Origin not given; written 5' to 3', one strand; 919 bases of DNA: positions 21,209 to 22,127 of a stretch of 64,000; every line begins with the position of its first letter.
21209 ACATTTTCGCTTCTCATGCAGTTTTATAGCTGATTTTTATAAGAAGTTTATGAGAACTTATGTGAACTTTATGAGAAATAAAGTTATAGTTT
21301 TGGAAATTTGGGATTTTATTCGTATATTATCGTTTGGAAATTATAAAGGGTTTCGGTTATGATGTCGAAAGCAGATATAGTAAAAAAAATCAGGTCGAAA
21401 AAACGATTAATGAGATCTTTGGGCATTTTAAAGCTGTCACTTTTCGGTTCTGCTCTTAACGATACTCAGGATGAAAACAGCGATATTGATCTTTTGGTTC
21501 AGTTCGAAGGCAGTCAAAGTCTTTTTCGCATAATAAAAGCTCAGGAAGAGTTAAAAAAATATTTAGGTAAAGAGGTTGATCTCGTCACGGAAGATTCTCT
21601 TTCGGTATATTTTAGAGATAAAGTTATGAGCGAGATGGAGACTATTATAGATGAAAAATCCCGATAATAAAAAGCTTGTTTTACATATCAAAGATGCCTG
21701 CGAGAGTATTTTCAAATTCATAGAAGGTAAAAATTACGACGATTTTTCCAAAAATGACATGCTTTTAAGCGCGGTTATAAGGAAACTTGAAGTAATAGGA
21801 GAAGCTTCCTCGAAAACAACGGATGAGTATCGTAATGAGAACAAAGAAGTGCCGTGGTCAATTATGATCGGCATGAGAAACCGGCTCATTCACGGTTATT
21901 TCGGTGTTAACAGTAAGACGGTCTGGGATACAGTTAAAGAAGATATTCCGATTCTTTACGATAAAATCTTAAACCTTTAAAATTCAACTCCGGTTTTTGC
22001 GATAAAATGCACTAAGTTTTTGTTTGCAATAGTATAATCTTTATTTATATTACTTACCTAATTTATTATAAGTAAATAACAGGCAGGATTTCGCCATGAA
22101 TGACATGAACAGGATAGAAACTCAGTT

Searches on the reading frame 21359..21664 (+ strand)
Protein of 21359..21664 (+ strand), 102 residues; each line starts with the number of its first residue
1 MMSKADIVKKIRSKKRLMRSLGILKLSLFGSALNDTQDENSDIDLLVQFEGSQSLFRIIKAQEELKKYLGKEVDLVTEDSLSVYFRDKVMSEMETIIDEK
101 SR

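Call 3: search_protein_families(library=pfam, proteins=[window:21359-21664:+], max_evalue=1)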
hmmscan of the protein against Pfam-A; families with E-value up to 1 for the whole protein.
window:21359-21664:+ (102 aa): 7 families
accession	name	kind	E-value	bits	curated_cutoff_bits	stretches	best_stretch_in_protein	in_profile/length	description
PF01909.29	NTP_transf_2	-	3.7e-13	50.1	21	1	18-93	8-90/93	Nucleotidyltransferase domain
PF18765.7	Polbeta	-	2.5e-12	47.2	26.9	1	15-100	5-91/93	Polymerase beta, Nucleotidyltransferase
PF22600.2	MTPAP-like_central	-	1.6e-05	25.5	27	1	17-67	33-82/139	Poly(A) RNA polymerase, mitochondrial-like, central palm domain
PF10620.15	MdcG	-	0.043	14.2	26.5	1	37-74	48-84/121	Phosphoribosyl-dephospho-CoA transferase MdcG C-terminal domain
PF14091.12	DUF4269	-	0.06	14.1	28.9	1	14-84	5-76/151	Domain of unknown function (DUF4269)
PF04486.18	SchA_CurD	-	0.064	13.9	24.2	1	60-94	81-115/119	SchA/CurD like domain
PF19088.6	TUTase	-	0.083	13.1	25.8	1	14-66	51-104/138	TUTase nucleotidyltransferase domain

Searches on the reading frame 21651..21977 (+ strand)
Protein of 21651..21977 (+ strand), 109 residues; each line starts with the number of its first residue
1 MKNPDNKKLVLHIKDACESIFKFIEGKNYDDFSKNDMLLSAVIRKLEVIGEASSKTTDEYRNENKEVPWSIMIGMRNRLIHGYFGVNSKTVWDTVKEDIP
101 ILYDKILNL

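Call 3: search_protein_families(library=pfam, proteins=[window:21651-21977:+], max_evalue=1)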
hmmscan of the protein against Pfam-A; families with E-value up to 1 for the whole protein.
window:21651-21977:+ (109 aa): 3 families
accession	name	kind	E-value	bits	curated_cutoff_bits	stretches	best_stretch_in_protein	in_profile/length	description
PF01934.22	HepT-like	-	2.4e-26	92.2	23.5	1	13-106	1-117/120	Ribonuclease HepT-like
PF25375.1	Lin-15B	-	0.081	13.4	27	1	12-37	58-83/121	Lin-15B-like domain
PF08780.16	NTase_sub_bind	-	0.12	12.8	31.8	0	68-97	82-111/126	Nucleotidyltransferase substrate binding protein like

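Call 59: search_solved_structures(query=window:21651-21977:+, max_evalue=0.01, show_alignments=5)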
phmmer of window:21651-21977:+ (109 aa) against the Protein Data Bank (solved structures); distinct sequences matched with E-value up to 0.01: 0.

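Call 85: find_related_loci(query=window:21651-21977:+, collection=viral_contigs, flank=500)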
Query window:21651-21977:+ (109 aa) in viral_contigs; peptide patterns used: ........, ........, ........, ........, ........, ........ (x = any residue, [..] = any of these).
16 stretches matched a pattern, but none encodes a relative of the query by tblastn (E <= 1e-3).
